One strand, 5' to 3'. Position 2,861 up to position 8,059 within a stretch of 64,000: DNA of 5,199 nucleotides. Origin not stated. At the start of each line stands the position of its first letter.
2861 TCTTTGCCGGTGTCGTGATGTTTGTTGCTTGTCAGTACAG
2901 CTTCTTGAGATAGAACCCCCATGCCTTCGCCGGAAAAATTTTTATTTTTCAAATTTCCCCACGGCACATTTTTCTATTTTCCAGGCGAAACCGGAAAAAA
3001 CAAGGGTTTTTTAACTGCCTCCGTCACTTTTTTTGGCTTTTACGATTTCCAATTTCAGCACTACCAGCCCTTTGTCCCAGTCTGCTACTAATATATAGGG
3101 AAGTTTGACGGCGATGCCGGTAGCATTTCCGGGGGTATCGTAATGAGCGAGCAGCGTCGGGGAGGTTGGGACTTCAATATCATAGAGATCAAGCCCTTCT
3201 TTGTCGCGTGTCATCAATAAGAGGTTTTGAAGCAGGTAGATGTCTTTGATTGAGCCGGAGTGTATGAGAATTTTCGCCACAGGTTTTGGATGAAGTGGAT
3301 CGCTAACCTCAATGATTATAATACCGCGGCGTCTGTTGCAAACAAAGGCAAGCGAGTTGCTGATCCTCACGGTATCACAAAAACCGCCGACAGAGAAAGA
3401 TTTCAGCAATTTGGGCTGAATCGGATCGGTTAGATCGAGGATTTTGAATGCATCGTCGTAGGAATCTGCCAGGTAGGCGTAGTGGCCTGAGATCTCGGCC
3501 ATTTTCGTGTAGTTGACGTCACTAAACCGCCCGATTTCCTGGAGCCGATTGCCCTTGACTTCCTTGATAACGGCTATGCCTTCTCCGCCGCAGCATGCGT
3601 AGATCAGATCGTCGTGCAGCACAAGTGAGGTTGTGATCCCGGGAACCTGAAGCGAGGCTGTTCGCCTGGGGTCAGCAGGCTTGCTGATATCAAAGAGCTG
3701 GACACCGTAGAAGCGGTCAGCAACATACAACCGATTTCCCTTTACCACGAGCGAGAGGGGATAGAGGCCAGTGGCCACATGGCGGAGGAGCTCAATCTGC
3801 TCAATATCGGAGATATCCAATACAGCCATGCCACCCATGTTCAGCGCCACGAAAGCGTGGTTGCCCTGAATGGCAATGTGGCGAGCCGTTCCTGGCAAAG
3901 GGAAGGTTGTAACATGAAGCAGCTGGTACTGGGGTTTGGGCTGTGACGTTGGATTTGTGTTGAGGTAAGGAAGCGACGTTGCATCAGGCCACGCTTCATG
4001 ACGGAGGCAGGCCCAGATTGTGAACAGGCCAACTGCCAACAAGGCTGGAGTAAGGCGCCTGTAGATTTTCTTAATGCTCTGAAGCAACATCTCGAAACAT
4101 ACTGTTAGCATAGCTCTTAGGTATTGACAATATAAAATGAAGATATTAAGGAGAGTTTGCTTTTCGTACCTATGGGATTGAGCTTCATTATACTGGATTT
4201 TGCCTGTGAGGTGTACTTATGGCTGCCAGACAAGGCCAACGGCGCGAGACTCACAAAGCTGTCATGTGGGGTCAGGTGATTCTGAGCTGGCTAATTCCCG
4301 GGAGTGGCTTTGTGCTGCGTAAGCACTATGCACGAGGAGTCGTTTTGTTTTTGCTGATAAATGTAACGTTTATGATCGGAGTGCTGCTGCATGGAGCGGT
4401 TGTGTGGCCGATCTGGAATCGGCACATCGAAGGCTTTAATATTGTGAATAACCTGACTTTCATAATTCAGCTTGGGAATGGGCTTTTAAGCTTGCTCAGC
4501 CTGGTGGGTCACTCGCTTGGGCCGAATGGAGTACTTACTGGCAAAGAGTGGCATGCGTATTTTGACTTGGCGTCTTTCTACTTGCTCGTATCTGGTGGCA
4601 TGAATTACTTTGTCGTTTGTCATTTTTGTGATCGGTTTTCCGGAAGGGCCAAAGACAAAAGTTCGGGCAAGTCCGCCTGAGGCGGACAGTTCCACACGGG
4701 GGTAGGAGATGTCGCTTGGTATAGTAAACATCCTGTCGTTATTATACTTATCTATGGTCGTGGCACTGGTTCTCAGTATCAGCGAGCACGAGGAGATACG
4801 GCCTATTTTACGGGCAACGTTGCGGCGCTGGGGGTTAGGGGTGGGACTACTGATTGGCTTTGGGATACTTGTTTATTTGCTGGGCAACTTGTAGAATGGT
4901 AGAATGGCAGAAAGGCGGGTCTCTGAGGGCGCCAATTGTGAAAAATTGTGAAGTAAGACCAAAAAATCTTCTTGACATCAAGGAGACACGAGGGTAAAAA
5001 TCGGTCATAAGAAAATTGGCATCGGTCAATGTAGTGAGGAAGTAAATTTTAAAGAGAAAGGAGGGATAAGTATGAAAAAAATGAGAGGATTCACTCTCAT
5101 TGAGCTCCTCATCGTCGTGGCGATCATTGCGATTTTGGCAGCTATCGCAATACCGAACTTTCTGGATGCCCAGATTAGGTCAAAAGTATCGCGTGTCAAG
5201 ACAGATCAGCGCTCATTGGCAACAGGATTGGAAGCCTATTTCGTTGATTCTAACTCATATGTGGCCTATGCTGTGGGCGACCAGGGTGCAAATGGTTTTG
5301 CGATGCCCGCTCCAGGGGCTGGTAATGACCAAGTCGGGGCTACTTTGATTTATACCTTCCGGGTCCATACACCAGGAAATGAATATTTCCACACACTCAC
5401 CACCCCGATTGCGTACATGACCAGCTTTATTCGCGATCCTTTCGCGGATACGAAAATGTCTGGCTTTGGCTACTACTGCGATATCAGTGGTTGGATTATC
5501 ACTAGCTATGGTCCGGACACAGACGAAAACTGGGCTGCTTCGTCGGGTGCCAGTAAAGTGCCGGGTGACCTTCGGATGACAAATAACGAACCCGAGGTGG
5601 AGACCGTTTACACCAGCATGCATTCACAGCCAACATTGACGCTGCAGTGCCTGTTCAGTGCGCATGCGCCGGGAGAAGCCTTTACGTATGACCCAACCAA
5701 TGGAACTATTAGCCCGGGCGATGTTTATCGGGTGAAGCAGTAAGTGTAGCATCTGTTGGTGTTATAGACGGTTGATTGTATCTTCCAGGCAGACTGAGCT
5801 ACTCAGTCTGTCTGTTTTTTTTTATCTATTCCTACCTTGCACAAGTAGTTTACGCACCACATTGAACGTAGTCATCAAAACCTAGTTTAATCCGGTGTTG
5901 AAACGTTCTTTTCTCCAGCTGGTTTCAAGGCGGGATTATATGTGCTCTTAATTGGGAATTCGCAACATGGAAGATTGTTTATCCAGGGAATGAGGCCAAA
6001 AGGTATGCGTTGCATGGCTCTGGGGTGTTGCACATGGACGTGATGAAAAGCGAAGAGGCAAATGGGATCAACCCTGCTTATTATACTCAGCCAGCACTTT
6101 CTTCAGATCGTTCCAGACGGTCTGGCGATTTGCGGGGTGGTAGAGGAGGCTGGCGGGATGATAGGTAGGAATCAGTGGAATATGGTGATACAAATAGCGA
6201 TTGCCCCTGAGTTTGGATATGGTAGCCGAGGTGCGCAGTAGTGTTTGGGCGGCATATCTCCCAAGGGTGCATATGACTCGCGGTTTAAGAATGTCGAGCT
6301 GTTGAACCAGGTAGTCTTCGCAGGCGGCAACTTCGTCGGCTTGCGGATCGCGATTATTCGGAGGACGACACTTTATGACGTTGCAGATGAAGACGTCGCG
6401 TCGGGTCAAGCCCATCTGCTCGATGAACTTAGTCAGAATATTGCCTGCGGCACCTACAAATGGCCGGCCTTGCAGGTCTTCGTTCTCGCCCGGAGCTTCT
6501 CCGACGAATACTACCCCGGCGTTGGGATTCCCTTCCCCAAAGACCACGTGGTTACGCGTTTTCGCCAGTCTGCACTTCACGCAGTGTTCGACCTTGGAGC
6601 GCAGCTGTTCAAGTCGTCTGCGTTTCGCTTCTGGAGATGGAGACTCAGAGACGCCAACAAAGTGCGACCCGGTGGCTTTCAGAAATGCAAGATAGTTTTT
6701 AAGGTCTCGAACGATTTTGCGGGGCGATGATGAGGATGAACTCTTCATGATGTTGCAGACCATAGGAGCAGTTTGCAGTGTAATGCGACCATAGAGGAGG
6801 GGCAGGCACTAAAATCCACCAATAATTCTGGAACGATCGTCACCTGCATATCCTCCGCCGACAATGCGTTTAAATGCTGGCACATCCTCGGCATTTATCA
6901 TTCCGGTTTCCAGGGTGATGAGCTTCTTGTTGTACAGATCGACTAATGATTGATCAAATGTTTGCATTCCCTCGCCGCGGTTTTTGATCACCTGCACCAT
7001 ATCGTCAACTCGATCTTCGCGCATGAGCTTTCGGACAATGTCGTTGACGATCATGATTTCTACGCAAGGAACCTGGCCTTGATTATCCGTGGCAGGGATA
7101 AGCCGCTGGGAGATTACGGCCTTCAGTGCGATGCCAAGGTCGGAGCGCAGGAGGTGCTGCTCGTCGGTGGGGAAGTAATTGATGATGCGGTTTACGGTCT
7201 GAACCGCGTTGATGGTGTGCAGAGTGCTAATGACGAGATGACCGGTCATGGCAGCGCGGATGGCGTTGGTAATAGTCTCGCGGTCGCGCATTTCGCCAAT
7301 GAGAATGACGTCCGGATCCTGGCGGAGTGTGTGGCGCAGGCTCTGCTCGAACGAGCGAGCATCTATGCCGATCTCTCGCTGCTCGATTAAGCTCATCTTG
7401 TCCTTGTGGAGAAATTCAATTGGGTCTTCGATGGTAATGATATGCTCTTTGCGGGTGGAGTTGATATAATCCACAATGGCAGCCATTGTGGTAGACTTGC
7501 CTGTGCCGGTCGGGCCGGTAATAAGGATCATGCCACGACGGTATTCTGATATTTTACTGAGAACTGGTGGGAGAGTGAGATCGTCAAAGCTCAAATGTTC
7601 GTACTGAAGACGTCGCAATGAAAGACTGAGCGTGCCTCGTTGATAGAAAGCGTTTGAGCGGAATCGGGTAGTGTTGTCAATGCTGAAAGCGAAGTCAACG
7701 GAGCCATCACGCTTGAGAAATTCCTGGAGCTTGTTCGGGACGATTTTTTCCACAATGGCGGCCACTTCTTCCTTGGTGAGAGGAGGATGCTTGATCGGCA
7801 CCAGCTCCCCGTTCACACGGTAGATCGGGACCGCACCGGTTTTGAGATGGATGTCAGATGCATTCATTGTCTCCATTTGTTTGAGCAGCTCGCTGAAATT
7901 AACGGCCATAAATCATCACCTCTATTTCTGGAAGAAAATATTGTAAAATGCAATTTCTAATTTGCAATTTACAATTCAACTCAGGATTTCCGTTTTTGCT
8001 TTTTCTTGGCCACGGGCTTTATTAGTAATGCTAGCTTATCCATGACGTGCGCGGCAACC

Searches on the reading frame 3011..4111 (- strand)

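Call 122: search_protein_families(library=pfam, proteins=[window:3011-4111:-], max_evalue=0.001)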
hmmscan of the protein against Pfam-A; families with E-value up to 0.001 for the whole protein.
window:3011-4111:- (366 aa): 1 family
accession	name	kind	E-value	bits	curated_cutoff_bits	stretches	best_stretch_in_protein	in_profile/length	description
PF08309.17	LVIVD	-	2e-26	91.5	20.2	1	73-103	1-31/42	LVIVD repeat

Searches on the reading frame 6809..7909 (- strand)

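Call 122: search_protein_families(library=pfam, proteins=[window:6809-7909:-], max_evalue=0.001)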
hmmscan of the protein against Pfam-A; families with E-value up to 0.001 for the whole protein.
window:6809-7909:- (366 aa): 10 families
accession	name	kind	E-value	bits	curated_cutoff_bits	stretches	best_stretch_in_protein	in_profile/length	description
PF00437.27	T2SSE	-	6.2e-48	163.7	24.9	1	9-286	16-288/370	Type II/IV secretion system protein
PF04851.21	ResIII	-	3.9e-05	24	22.5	1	123-238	21-121/164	Type III restriction enzyme, res subunit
PF13191.12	AAA_16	-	0.00013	23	32.6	1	117-157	16-53/167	AAA ATPase domain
PF00004.35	AAA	-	0.00021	22.2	21.2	1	128-207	1-66/131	ATPase family associated with various cellular activities (AAA)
PF13401.12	AAA_22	-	0.00026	21.7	27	1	124-160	4-39/130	AAA domain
PF13476.12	AAA_23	-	0.00027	22.1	27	1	108-145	10-39/201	AAA domain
PF13555.12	AAA_29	-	0.00027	21.1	27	1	124-146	21-43/61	P-loop containing region of AAA domain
PF13604.12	AAA_30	-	0.0004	20.6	27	1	119-157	12-49/191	AAA domain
PF25199.1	nSTAND_NTPase5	-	0.00048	20.4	34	0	118-170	34-86/145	Novel STAND NTPase 5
PF03266.21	NTPase_1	-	0.00069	19.9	23.9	0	128-151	2-25/168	NTPase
